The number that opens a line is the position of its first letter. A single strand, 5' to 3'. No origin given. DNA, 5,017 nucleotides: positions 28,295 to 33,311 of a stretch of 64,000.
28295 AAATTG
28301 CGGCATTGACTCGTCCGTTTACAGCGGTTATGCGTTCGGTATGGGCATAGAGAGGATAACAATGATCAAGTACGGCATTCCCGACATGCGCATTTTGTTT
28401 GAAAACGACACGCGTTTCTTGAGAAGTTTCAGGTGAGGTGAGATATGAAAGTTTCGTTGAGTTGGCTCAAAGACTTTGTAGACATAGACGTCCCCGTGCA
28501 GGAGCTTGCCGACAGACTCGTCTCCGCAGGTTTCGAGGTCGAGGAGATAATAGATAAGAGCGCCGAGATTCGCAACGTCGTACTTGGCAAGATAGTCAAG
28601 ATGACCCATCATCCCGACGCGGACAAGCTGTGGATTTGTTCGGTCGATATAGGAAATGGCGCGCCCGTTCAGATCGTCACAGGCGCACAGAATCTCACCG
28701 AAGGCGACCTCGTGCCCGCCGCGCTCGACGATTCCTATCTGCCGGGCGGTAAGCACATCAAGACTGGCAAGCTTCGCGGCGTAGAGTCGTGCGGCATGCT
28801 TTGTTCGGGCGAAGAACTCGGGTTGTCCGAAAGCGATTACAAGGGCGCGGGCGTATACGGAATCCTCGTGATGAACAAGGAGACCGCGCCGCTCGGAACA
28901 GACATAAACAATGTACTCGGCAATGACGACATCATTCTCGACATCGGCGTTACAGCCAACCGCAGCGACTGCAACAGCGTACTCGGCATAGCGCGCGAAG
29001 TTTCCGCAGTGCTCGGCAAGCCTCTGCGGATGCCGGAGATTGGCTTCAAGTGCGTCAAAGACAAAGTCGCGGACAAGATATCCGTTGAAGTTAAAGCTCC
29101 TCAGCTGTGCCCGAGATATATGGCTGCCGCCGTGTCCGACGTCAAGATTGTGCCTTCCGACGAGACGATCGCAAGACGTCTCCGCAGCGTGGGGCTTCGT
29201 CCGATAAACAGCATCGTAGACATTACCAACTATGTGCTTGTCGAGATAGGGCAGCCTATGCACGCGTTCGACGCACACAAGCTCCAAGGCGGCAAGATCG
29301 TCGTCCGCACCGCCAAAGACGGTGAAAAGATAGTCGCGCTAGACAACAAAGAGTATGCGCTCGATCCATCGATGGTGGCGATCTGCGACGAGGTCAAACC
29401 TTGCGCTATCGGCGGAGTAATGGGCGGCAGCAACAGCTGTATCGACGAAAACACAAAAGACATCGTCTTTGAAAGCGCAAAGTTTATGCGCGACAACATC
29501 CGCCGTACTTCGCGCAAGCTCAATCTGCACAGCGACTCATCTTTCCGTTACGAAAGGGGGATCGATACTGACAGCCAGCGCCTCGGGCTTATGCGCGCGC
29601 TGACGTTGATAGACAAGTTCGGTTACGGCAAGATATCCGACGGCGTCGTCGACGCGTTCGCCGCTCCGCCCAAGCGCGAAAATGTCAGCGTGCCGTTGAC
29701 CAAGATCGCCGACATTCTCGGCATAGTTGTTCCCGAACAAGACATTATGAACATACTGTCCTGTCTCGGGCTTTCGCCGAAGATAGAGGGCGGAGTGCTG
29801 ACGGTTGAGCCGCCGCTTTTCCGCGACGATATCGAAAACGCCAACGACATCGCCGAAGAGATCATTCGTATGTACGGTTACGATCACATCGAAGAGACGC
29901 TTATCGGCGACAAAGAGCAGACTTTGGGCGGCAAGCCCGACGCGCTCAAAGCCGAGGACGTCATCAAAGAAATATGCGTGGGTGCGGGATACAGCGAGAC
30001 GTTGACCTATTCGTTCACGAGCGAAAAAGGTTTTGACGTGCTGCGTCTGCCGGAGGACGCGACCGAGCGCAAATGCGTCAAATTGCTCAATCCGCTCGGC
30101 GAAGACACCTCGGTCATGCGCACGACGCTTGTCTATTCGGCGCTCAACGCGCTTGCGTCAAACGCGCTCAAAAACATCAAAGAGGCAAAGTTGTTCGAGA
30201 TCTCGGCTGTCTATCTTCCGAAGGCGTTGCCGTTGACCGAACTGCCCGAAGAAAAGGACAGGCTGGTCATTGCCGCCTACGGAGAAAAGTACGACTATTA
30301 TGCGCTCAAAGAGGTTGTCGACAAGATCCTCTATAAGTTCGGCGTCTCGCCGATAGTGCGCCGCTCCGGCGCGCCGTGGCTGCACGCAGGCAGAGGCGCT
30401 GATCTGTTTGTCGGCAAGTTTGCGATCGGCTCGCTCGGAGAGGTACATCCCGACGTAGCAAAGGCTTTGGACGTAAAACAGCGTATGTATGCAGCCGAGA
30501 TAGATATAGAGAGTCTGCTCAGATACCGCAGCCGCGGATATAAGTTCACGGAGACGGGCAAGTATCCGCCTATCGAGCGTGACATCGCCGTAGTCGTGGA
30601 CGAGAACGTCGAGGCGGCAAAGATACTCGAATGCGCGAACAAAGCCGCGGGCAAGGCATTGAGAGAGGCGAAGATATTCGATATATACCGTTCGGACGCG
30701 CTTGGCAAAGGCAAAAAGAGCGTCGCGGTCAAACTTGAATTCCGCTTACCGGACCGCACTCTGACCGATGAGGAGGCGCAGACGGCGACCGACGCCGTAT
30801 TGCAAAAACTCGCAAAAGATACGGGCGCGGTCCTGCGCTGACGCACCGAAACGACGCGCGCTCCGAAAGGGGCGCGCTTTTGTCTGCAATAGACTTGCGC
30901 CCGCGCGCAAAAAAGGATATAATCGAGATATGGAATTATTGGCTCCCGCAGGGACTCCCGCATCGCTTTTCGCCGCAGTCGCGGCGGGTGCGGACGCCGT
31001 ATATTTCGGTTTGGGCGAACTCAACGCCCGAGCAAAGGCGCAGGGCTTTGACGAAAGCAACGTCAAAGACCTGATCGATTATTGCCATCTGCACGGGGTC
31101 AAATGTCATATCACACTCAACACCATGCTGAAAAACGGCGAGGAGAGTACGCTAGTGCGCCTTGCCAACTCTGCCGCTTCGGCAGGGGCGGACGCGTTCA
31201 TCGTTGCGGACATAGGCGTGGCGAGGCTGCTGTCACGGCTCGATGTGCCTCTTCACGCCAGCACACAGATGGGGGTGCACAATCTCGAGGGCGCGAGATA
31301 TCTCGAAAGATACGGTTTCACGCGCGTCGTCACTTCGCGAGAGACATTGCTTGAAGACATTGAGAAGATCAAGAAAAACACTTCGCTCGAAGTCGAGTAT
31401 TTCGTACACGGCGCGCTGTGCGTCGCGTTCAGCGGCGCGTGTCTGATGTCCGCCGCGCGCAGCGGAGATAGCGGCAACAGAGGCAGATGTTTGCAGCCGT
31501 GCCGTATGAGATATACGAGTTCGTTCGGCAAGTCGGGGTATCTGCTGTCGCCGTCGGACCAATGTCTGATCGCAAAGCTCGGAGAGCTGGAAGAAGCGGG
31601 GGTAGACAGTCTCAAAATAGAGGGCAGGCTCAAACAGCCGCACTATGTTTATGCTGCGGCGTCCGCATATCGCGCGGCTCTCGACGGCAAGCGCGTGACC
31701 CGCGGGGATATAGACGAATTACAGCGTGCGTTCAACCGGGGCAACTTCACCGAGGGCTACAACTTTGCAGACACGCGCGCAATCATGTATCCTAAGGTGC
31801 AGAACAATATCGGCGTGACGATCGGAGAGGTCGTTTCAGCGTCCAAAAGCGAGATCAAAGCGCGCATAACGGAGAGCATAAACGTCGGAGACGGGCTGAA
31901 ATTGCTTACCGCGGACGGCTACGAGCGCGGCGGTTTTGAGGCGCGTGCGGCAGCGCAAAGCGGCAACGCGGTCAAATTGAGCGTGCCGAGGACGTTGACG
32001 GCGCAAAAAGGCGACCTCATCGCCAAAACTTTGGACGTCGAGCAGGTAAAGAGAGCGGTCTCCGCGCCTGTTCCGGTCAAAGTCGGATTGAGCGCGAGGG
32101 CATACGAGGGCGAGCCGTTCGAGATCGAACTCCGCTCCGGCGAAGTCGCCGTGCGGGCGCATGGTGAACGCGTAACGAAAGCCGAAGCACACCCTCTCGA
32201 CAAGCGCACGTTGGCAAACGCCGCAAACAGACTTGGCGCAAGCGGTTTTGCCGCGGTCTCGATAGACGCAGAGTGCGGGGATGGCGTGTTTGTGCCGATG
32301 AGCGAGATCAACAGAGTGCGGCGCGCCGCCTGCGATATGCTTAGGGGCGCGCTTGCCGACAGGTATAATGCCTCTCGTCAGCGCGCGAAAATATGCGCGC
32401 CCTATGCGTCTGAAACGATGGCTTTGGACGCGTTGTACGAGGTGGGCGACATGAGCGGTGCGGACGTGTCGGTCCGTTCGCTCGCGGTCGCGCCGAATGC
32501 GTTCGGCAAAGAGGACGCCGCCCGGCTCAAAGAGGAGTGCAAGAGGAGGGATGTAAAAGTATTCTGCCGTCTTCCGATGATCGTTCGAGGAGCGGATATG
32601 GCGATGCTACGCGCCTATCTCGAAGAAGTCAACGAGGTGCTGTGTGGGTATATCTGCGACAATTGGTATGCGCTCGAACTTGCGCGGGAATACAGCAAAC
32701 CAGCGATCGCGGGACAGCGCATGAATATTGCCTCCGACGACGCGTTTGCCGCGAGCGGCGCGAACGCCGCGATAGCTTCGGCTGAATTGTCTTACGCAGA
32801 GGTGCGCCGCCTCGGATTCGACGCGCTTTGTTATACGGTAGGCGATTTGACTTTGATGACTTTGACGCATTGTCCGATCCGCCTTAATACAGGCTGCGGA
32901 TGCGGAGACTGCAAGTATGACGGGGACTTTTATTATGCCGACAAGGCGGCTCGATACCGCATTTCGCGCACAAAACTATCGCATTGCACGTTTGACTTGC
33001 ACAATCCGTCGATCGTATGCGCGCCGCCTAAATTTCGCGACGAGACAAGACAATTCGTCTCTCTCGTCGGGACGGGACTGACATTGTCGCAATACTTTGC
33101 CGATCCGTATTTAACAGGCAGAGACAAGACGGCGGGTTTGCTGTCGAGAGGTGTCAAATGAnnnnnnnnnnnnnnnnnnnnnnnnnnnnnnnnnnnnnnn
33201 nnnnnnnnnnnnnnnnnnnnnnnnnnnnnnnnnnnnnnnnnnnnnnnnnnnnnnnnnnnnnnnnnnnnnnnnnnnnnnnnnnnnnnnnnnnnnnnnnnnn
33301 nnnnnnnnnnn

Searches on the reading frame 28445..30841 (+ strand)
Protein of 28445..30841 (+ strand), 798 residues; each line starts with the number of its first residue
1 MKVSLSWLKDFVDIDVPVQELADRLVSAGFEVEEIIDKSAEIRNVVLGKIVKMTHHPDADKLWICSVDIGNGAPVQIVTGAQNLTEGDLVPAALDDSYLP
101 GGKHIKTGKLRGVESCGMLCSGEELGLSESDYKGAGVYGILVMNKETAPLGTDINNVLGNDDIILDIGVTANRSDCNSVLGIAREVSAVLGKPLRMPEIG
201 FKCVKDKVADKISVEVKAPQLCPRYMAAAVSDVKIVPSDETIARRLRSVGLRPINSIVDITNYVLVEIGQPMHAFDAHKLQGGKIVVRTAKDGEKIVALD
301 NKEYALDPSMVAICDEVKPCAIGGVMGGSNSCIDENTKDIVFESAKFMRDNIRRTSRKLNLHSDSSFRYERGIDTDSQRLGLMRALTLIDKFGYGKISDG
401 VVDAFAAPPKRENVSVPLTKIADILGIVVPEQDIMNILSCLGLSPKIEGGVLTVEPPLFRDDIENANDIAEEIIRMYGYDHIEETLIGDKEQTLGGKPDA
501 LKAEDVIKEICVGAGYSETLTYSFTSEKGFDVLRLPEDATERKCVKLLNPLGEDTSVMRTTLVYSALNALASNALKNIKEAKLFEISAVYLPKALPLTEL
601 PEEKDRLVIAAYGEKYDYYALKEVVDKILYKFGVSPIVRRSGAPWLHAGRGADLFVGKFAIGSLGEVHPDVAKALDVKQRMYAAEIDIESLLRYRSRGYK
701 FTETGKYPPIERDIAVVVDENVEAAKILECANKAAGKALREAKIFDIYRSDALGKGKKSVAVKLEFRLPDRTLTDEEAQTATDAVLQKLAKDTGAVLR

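Call 32: search_protein_families(library=pfam, proteins=[window:28445-30841:+], max_evalue=0.00001)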
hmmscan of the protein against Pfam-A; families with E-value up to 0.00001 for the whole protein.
window:28445-30841:+ (798 aa): 5 families
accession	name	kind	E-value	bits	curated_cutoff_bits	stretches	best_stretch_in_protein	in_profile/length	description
PF03483.22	B3_4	-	6.2e-64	215.2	29.3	1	222-392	2-172/174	B3/4 domain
PF17759.6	tRNA_synthFbeta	-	1.3e-53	182.1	22.4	1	492-688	10-214/214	Phenylalanyl tRNA synthetase beta chain CLM domain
PF03147.19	FDX-ACB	-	1.1e-27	96.7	31.1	1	706-798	2-94/94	Ferredoxin-fold anticodon binding domain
PF03484.21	B5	-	1.3e-19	70.6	28.6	1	415-479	2-67/67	tRNA synthetase B5 domain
PF01588.26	tRNA_bind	-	1.5e-17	63.9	27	1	45-129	1-79/96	Putative tRNA binding domain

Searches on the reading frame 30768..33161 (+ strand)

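Call 32: search_protein_families(library=pfam, proteins=[window:30768-33161:+], max_evalue=0.00001)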
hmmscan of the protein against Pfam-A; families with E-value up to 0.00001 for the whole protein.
window:30768-33161:+ (797 aa): 2 families
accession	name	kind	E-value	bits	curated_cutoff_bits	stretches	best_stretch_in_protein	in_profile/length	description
PF01136.24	Peptidase_U32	-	1.7e-64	217.7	22.4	1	129-334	4-229/233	Peptidase family U32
PF12392.13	DUF3656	-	2.9e-14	54.1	22.1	1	433-528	21-107/109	Collagenase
